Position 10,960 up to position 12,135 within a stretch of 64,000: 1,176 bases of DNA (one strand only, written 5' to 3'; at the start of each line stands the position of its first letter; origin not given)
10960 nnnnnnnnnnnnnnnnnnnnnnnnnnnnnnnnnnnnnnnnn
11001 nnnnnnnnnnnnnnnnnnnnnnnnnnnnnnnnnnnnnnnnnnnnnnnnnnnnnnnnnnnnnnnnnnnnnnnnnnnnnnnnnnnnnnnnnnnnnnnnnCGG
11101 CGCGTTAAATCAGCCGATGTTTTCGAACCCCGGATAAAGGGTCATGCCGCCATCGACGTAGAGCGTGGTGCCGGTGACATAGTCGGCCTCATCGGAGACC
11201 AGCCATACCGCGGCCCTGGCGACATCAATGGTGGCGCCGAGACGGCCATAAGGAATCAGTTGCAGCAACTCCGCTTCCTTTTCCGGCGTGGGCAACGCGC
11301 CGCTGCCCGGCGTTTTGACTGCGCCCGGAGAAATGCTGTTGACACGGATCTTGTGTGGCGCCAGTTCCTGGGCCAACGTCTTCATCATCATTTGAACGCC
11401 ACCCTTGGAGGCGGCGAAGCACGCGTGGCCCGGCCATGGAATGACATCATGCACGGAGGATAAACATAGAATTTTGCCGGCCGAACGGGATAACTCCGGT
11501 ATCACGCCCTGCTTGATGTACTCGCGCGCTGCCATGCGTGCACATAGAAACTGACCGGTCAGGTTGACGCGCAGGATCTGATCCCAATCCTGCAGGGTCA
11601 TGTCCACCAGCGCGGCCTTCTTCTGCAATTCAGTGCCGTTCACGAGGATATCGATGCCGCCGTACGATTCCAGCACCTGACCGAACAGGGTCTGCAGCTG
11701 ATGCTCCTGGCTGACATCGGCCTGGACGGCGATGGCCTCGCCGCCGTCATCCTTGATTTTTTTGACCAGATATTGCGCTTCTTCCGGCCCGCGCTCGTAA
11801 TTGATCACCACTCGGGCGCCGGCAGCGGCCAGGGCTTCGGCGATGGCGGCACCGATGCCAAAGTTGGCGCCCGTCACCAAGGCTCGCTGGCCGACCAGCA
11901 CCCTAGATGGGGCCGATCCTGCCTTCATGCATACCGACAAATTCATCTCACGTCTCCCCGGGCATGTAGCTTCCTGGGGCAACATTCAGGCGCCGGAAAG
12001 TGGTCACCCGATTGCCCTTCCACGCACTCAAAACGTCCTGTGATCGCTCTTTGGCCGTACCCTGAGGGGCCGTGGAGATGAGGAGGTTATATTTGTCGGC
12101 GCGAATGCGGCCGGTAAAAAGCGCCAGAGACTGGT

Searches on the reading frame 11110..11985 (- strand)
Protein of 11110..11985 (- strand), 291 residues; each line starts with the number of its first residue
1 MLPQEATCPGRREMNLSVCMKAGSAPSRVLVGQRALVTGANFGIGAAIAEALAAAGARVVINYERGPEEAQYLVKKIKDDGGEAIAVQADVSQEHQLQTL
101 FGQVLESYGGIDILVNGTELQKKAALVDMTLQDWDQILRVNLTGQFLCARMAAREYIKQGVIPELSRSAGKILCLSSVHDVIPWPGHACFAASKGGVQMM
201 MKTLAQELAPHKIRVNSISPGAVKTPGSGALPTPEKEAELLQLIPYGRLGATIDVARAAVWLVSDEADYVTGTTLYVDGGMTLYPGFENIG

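Call 48: search_protein_families(library=ncbifam, proteins=[window:11110-11985:-], max_evalue=0.000001)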
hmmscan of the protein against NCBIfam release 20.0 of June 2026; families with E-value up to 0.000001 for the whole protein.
window:11110-11985:- (291 aa): 226 families (the best 25 are shown)
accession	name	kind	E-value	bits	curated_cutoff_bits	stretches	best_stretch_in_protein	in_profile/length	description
NF006493.1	PRK08936.1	subfamily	6.7e-78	261.6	420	1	30-288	5-257/261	glucose-1-dehydrogenase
NF005559.1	PRK07231.1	subfamily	5.6e-66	222.6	215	1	31-282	3-248/249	glucose 1-dehydrogenase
TIGR01830.1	3oxo_ACP_reduc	equivalog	4.4e-62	209.9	297.75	1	35-281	1-238/239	3-oxoacyl-[acyl-carrier-protein] reductase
NF009384.0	PRK12743.1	equivalog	5.2e-62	209.4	264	1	33-283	7-249/258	SDR family oxidoreductase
NF004198.0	PRK05653.1-3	equivalog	4.8e-60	203.1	296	1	29-282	4-247/248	3-oxoacyl-ACP reductase FabG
NF009466.0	PRK12826.1-2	subfamily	2.4e-59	200.8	222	1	33-282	4-245/248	3-oxoacyl-ACP reductase FabG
NF009468.0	PRK12826.1-4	equivalog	2.8e-57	194.3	318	1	30-283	5-249/256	SDR family oxidoreductase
NF004791.0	PRK06138.1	equivalog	1.7e-55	188.1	312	1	30-282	3-250/252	SDR family oxidoreductase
NF004818.0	PRK06172.1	equivalog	2.2e-54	184.5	336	1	29-282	4-251/253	SDR family oxidoreductase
NF004197.0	PRK05653.1-1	equivalog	1.1e-52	179.2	332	1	28-282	3-247/249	3-oxoacyl-ACP reductase FabG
NF005067.0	PRK06484.1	equivalog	5.1e-52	177.1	713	1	32-282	273-512/524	short chain dehydrogenase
NF005681.0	PRK07478.1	subfamily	3e-51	174.2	267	1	30-282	4-250/254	SDR family oxidoreductase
NF004199.0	PRK05653.1-4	equivalog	3.8e-51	174.1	301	1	31-282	4-246/247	3-oxoacyl-ACP reductase FabG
NF004777.0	PRK06123.1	equivalog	4.7e-51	173.6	383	1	35-280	6-248/249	SDR family oxidoreductase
NF004200.0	PRK05653.1-5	equivalog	1.1e-50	172.4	273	1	33-281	3-241/242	3-oxoacyl-ACP reductase FabG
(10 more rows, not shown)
